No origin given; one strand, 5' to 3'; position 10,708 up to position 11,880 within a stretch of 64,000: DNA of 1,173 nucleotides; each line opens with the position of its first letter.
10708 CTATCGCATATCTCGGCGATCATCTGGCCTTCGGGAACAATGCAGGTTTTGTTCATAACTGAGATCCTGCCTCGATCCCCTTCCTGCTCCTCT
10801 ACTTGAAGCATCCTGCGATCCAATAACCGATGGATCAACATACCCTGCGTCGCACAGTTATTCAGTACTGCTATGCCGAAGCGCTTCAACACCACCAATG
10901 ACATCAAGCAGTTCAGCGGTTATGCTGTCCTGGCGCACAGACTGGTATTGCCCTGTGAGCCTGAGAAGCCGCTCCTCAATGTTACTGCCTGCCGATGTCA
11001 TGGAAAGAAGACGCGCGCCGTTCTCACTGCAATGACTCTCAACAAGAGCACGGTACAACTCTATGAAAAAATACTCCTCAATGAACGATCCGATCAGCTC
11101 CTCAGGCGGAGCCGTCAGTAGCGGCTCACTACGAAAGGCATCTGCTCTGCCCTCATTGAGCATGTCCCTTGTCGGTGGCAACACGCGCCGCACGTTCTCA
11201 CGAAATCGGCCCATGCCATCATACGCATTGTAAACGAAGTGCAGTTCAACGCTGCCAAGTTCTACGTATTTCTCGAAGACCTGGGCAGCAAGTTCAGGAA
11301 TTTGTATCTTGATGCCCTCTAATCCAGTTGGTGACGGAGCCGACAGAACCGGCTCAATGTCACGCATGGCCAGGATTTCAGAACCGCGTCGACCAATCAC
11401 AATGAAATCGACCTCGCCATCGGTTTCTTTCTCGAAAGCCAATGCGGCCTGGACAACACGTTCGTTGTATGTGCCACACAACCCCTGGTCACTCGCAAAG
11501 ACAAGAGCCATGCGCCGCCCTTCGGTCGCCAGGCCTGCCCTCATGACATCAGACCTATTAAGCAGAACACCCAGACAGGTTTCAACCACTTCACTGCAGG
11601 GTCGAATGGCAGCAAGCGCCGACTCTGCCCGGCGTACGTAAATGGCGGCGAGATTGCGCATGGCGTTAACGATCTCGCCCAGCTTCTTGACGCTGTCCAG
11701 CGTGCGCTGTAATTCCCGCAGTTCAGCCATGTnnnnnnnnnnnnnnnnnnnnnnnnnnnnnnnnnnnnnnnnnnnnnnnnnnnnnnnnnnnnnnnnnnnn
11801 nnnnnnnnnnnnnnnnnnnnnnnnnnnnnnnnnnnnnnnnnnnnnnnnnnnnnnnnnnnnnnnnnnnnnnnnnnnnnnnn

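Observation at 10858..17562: Complete N-type ATPase operon (atpD-C-Q-R-B-E-F-A-G) with Na+-binding-type c subunit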

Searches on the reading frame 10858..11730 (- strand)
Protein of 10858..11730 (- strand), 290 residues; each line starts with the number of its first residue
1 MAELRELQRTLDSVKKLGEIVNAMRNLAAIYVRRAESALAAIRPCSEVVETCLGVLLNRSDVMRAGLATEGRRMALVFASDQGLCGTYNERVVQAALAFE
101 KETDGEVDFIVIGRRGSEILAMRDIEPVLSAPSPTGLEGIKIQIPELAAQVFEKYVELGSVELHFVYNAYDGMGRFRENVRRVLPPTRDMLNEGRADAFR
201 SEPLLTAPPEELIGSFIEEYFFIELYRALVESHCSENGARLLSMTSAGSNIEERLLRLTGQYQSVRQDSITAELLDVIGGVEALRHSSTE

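Call 4: search_protein_families(library=ncbifam, proteins=[window:10858-11730:-], max_evalue=0.01)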
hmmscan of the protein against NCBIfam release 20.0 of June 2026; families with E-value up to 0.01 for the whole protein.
window:10858-11730:- (290 aa): 13 families
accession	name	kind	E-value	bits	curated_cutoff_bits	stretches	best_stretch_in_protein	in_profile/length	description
TIGR01146.1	ATPsyn_F1gamma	equivalog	4.7e-43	148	194.45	1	1-284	1-286/286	ATP synthase F1 subunit gamma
TIGR03323.1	alt_F1F0_F1_gam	exception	5.9e-43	147.3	282.35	1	7-284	1-285/285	alternate F1F0 ATPase, F1 subunit gamma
NF009957.0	PRK13424.1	equivalog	7.4e-37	127.1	436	1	1-285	1-290/291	F0F1 ATP synthase subunit gamma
NF004145.0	PRK05621.1-2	equivalog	2.2e-34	119.3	317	1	1-286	1-304/306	F0F1 ATP synthase subunit gamma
NF010709.0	PRK14111.1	equivalog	9.7e-33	113.8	425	1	1-285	1-289/290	F0F1 ATP synthase subunit gamma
NF004146.0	PRK05621.1-4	equivalog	7.8e-31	107.5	342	1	1-284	1-296/296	F0F1 ATP synthase subunit gamma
NF010708.0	PRK14110.1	equivalog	3.1e-30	105.6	445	1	5-284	7-290/291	F0F1 ATP synthase subunit gamma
NF009958.0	PRK13425.1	equivalog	1.6e-27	96.7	501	1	1-285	1-291/292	F0F1 ATP synthase subunit gamma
NF004144.0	PRK05621.1-1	equivalog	2.7e-27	96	372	1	1-283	1-286/287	F0F1 ATP synthase subunit gamma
NF009959.0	PRK13426.1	equivalog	9e-26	91.1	394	1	1-282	1-289/291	F0F1 ATP synthase subunit gamma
NF004147.0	PRK05621.2-1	equivalog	1.3e-22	81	382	1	2-284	3-292/293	F0F1 ATP synthase subunit gamma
NF009960.0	PRK13427.1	equivalog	5.3e-22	78.7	432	1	1-284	1-288/289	F0F1 ATP synthase subunit gamma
NF009956.0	PRK13422.1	equivalog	1.6e-11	44.1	582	1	1-283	1-297/298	F0F1 ATP synthase subunit gamma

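Call 5: search_protein_families(library=pfam, proteins=[window:10858-11730:-], max_evalue=0.01)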
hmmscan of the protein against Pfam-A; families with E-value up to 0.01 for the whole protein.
window:10858-11730:- (290 aa): 1 family
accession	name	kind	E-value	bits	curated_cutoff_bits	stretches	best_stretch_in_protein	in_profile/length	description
PF00231.24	ATP-synt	-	4e-55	188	39.9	1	4-284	2-285/285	ATP synthase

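Call 10: find_encoding_contigs(protein=window:10858-11730:-, flank=10000, max_places=6)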
Protein window:10858-11730:- (290 aa): no gene with exactly this product is on record in the collection.
